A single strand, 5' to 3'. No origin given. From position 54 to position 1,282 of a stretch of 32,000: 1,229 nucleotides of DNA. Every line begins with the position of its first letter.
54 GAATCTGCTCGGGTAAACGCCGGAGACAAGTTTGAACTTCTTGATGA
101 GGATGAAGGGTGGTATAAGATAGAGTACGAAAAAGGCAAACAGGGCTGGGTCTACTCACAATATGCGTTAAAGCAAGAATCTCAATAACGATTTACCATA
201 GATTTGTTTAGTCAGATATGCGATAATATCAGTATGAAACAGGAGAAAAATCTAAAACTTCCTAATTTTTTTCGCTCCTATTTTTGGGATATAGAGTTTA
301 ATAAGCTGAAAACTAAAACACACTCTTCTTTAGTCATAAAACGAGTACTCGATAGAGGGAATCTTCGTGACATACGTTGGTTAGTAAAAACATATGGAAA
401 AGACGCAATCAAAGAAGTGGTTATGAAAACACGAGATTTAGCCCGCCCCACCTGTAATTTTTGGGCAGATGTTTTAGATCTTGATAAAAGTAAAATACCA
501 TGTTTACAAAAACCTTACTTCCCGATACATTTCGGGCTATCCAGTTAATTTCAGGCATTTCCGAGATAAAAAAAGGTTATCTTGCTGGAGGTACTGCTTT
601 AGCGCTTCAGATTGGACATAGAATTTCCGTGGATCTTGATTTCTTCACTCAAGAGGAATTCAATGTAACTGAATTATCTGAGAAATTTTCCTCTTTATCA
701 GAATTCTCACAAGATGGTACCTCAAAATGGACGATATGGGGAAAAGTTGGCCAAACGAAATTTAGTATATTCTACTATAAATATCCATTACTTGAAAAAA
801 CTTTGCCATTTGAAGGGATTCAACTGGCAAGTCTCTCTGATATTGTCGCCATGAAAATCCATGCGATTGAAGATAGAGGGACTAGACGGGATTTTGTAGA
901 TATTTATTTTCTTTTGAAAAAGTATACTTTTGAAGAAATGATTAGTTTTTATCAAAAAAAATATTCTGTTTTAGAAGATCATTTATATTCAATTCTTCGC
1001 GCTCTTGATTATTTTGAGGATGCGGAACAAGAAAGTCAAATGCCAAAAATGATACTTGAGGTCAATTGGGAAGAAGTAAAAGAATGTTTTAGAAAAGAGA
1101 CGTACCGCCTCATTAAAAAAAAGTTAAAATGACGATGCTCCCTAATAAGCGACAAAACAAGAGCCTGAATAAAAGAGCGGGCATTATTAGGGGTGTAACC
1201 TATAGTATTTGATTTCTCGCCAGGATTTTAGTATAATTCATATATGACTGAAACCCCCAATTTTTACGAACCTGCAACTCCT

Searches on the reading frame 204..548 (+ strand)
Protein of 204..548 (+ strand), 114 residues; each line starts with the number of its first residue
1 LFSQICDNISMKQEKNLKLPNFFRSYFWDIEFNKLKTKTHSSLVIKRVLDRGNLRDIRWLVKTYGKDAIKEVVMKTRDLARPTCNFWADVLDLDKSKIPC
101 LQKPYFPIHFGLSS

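Call 3: search_protein_families(library=pfam, proteins=[window:204-548:+], max_evalue=0.1)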
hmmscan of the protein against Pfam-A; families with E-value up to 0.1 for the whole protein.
window:204-548:+ (114 aa): 1 family
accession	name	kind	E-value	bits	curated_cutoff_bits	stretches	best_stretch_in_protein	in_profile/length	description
PF21956.1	DUF6922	-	8.9e-19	67.2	27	1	22-73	1-52/52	Family of unknown function (DUF6922)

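Call 4: search_protein_families(library=padloc, proteins=[window:204-548:+], max_evalue=0.1)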
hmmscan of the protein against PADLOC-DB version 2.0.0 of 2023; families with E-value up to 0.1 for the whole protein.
window:204-548:+ (114 aa): 1 family
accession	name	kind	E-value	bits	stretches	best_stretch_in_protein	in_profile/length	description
PDLC03930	RmrT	-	0.021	12.2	1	10-53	29-72/247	-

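Call 5: search_protein_families(library=ncbifam, proteins=[window:204-548:+], max_evalue=0.1)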
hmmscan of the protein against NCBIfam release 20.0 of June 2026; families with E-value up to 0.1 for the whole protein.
window:204-548:+ (114 aa): 0 families

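Call 108: search_protein_families(library=phrogs, proteins=[window:204-548:+], max_evalue=0.01)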
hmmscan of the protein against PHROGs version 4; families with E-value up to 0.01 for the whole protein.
window:204-548:+ (114 aa): 0 families

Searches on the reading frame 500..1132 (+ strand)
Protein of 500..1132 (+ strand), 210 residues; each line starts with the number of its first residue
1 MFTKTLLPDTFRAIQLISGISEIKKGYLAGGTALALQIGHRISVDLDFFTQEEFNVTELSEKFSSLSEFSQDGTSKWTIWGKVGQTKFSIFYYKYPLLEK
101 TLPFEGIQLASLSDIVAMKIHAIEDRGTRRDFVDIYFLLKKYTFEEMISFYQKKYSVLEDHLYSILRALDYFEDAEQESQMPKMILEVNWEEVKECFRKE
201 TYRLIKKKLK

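Call 3: search_protein_families(library=pfam, proteins=[window:500-1132:+], max_evalue=0.1)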
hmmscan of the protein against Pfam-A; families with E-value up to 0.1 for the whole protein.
window:500-1132:+ (210 aa): 1 family
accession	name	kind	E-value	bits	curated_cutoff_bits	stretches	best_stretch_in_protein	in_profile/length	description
PF08843.17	AbiEii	-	3e-15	57.2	22.5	1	27-147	16-177/238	Nucleotidyl transferase AbiEii toxin, Type IV TA system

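Call 4: search_protein_families(library=padloc, proteins=[window:500-1132:+], max_evalue=0.1)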
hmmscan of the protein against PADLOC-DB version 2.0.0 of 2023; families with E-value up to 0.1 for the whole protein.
window:500-1132:+ (210 aa): 17 families
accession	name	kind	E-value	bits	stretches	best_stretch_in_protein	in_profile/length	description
PDLC02307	AbiEii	-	1.4e-10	39.4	1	28-176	25-177/219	AbiEii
PDLC02328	AbiEii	-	3.5e-08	31.6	1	28-162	17-161/203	AbiEii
PDLC02304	AbiEii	-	8.9e-08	30.4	1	108-158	157-209/260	AbiEii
PDLC02298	AbiEii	-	1.9e-07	28.8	2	26-53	28-56/220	AbiEii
PDLC02313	AbiEii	-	2.7e-07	28.4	1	99-159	149-207/254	AbiEii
PDLC02330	AbiEii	-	4.9e-07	27.7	2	110-143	130-163/219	AbiEii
PDLC02323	AbiEii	-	4.9e-07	27.6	1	110-176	155-219/248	AbiEii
PDLC02305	AbiEii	-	3.1e-06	24.7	1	107-146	159-198/306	AbiEii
PDLC02324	AbiEii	-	1e-05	23.4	1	106-206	120-222/231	AbiEii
PDLC02290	AbiEii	-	8.1e-05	20.3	1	102-148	123-169/290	AbiEii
PDLC02299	AbiEii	-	8.9e-05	20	1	5-93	24-115/344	AbiEii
PDLC02288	AbiEii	-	0.00012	19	1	107-145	168-210/294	AbiEii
PDLC02295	AbiEii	-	0.00017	19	0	24-55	37-70/261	AbiEii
PDLC02296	AbiEii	-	0.00046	17.5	1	29-61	49-82/282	AbiEii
PDLC02319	AbiEii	-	0.00052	17.8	1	15-68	7-61/241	AbiEii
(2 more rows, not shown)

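Call 5: search_protein_families(library=ncbifam, proteins=[window:500-1132:+], max_evalue=0.1)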
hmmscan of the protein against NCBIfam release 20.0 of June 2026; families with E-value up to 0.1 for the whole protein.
window:500-1132:+ (210 aa): 0 families

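Call 108: search_protein_families(library=phrogs, proteins=[window:500-1132:+], max_evalue=0.01)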
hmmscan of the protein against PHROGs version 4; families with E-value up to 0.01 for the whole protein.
window:500-1132:+ (210 aa): 0 families
